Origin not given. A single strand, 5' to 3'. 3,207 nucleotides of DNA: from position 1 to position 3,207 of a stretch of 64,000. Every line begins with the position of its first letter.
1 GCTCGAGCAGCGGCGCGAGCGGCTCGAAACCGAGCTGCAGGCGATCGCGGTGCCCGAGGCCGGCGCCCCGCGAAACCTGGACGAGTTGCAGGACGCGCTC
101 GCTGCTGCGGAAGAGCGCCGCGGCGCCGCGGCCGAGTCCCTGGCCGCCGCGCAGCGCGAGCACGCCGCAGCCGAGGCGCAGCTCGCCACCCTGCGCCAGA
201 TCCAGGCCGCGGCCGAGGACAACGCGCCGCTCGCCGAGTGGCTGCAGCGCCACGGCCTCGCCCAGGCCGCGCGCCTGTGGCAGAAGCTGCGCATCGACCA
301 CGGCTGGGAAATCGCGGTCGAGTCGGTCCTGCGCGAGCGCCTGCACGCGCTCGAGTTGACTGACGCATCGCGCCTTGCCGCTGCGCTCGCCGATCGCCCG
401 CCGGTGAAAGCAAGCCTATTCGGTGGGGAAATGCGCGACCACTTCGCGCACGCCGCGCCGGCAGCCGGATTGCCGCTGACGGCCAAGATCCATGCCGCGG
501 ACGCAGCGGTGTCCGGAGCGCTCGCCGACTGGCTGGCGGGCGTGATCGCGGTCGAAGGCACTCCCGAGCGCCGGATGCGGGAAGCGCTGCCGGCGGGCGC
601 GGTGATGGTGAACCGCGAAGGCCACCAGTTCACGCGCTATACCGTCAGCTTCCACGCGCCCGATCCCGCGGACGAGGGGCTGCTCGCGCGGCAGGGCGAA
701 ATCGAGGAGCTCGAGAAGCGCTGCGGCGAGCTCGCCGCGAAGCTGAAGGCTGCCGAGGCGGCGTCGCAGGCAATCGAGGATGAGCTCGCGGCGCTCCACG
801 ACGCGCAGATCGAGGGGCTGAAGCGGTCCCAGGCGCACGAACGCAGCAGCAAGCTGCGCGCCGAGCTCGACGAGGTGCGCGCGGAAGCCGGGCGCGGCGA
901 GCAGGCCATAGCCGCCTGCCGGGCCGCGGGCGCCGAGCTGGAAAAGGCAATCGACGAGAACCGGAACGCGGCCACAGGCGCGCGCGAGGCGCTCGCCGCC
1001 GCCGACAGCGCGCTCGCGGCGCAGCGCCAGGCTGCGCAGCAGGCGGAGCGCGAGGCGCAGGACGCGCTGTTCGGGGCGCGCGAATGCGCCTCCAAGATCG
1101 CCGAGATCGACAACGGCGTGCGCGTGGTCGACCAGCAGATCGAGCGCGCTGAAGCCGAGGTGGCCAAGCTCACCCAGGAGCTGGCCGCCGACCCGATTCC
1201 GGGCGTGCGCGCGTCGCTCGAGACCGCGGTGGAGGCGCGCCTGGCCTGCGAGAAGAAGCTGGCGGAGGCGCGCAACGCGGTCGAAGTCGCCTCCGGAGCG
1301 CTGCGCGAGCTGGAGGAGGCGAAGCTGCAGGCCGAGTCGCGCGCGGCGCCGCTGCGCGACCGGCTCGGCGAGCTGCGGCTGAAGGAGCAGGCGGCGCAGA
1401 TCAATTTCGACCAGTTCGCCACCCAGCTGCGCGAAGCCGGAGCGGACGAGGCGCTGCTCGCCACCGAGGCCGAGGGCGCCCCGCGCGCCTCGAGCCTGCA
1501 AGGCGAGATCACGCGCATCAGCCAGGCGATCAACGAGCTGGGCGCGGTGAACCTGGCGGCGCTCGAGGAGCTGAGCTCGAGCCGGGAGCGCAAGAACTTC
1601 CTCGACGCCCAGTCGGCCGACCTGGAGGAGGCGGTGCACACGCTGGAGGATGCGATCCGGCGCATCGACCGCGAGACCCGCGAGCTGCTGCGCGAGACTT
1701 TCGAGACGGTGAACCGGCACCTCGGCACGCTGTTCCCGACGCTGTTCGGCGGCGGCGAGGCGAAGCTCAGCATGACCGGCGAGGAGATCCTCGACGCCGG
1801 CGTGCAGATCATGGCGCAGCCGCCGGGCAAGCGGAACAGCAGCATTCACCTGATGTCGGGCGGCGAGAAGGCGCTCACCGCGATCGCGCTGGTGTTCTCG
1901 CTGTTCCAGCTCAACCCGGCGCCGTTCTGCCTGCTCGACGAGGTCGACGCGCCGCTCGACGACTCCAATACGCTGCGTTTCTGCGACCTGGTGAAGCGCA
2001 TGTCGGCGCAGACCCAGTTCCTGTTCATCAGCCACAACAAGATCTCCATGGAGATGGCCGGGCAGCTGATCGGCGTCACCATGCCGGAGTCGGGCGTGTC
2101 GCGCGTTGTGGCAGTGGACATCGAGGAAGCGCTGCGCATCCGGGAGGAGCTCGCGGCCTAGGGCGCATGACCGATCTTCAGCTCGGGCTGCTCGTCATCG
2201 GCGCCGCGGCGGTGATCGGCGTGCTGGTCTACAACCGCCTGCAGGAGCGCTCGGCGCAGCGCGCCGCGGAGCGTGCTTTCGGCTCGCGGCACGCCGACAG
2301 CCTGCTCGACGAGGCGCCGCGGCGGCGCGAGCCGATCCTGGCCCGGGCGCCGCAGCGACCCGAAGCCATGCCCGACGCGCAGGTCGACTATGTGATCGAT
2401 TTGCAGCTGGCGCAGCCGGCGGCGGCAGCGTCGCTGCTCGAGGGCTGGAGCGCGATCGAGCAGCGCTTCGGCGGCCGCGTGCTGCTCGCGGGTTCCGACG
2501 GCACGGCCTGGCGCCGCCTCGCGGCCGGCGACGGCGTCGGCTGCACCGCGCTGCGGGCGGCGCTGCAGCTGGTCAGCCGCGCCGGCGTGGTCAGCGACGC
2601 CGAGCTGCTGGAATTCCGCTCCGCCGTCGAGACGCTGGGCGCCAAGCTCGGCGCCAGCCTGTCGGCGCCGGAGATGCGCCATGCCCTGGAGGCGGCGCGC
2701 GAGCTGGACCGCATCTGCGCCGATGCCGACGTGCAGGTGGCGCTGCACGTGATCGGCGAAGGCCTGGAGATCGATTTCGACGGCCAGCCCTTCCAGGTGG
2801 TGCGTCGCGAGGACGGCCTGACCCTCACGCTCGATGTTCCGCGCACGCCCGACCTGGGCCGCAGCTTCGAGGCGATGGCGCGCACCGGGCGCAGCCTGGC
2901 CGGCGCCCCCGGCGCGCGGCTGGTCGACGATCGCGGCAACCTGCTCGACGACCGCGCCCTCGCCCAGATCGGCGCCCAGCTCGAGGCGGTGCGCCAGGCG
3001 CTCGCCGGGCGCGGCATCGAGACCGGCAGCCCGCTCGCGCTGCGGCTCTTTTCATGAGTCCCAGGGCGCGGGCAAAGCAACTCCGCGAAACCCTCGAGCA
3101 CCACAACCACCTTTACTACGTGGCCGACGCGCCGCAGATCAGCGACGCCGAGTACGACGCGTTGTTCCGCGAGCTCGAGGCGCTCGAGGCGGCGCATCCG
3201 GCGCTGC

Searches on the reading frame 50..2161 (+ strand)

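Call 75: search_protein_families(library=pfam, proteins=[window:50-2161:+], max_evalue=0.0001)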
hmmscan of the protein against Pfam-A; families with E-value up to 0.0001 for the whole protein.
window:50-2161:+ (703 aa): 1 family
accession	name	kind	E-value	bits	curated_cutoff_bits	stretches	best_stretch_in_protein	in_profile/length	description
PF02463.25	SMC_N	-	2.7e-25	89.5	40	1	505-684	100-219/220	RecF/RecN/SMC N terminal domain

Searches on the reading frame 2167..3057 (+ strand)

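Call 52: search_protein_families(library=pfam, proteins=[window:2167-3057:+], max_evalue=0.0001)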
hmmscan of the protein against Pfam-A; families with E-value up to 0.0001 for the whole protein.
window:2167-3057:+ (296 aa): 1 family
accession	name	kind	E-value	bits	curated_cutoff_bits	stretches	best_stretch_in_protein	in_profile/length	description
PF04354.18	ZipA_C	-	8e-07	29.4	23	1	216-270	73-127/128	ZipA, C-terminal FtsZ-binding domain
